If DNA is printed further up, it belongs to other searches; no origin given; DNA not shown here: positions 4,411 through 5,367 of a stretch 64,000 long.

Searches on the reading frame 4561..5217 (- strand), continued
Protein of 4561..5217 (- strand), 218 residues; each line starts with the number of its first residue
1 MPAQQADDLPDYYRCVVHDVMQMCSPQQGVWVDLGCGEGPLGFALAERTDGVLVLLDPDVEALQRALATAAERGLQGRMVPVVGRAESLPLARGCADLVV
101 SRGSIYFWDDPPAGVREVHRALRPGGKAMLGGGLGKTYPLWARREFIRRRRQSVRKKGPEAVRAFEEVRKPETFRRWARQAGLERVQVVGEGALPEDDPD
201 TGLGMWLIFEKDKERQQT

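Call 57: find_encoding_contigs(protein=P0276, flank=4000, max_places=3)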
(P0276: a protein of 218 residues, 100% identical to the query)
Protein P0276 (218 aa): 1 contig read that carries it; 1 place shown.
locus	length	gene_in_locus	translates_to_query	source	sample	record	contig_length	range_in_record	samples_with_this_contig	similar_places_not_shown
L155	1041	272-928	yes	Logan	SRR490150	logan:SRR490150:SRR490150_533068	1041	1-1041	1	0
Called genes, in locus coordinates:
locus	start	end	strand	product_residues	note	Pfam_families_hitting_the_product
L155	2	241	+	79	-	?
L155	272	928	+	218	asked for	PF01209:Ubie_methyltran (weak), PF13489:Methyltransf_23 (weak), PF05175:MTS (weak), PF13847:Methyltransf_31, PF08241:Methyltransf_11, PF08242:Methyltransf_12, PF13649:Methyltransf_25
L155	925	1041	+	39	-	?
